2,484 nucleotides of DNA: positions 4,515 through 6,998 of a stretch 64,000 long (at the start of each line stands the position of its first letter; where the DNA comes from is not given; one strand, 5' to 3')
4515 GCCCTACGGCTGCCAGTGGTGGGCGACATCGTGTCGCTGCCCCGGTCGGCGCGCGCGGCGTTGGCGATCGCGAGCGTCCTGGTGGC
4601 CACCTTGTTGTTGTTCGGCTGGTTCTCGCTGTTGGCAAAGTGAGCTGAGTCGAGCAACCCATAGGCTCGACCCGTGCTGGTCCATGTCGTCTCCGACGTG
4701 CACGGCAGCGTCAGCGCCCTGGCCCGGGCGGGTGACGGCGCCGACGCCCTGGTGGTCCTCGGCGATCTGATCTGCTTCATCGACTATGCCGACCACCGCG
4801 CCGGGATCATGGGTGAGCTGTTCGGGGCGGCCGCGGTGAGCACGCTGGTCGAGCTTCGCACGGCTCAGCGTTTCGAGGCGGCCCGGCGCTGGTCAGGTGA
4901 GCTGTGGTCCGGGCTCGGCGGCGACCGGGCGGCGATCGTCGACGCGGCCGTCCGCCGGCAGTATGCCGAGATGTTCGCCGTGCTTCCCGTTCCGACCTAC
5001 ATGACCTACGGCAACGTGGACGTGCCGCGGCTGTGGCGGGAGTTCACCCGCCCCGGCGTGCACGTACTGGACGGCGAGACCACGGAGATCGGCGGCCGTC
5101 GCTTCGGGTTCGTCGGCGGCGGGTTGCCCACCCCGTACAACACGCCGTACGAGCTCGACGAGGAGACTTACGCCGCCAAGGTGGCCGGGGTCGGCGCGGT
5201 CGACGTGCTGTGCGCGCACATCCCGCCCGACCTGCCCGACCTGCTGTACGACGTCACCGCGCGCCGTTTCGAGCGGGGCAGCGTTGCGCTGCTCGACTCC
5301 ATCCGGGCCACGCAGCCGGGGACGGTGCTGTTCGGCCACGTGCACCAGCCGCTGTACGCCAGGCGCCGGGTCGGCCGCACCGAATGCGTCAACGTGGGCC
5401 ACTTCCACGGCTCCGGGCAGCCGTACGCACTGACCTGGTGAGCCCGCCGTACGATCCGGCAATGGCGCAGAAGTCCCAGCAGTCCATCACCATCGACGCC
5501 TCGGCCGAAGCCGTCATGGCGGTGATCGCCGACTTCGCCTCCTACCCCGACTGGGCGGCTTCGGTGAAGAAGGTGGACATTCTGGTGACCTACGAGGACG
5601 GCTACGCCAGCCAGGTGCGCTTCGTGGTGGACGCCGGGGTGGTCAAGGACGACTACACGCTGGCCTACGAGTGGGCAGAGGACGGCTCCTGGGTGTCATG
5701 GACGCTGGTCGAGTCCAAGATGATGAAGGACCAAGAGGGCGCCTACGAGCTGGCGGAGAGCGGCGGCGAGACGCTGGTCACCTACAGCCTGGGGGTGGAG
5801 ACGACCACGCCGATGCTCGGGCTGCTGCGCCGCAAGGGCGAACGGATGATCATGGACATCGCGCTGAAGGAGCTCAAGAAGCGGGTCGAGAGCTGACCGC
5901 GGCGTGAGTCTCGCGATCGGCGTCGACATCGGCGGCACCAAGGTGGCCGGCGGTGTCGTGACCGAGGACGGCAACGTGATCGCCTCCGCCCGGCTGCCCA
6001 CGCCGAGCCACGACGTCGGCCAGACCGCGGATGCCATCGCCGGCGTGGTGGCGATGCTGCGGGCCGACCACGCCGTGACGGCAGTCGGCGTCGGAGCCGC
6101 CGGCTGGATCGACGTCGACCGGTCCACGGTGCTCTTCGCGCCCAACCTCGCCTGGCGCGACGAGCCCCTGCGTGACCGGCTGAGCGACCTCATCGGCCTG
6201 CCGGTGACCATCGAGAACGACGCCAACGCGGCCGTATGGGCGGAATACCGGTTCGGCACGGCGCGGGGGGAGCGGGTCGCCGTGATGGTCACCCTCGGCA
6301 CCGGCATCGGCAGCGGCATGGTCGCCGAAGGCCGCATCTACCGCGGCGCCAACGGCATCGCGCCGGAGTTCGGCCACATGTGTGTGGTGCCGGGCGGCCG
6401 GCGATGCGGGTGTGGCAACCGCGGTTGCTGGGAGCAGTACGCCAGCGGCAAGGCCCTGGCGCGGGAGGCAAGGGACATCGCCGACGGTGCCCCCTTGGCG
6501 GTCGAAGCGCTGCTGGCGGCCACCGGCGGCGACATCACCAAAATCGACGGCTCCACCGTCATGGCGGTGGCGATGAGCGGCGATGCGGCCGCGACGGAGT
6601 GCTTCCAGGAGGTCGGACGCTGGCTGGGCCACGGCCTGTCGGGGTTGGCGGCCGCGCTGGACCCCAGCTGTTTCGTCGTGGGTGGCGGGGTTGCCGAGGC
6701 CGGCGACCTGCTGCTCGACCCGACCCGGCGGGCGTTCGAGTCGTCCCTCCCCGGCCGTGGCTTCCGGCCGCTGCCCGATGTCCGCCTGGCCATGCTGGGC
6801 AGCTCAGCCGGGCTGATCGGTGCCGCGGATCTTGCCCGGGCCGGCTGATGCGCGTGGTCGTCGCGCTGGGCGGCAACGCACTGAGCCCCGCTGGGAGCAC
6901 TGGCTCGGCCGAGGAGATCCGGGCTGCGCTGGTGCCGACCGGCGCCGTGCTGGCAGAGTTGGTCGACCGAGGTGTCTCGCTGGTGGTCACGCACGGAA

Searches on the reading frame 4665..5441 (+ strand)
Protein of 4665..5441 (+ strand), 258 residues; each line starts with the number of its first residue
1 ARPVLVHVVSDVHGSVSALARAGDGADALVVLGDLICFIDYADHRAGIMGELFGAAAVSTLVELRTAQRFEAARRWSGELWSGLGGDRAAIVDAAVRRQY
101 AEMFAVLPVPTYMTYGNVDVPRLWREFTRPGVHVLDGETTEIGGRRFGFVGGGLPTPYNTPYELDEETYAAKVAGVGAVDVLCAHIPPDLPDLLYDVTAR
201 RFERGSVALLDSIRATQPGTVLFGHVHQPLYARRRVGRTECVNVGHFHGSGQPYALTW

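Call 61: search_protein_families(library=pfam, proteins=[window:4665-5441:+], max_evalue=0.0001)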
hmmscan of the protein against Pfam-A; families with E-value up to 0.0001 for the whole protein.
window:4665-5441:+ (258 aa): 2 families
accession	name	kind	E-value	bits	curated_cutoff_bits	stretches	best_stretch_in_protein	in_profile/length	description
PF12850.12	Metallophos_2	-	2.8e-07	31.1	27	0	107-250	49-138/154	Calcineurin-like phosphoesterase superfamily domain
PF00149.33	Metallophos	-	4.6e-07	30.9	21.5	1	6-229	3-191/191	Calcineurin-like phosphoesterase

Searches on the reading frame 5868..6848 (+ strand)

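Call 61: search_protein_families(library=pfam, proteins=[window:5868-6848:+], max_evalue=0.0001)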
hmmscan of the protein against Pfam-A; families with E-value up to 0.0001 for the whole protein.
window:5868-6848:+ (326 aa): 1 family
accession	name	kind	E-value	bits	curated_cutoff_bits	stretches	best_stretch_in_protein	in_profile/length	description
PF00480.26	ROK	-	1.3e-77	261.6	22.9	1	17-324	2-292/294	ROK family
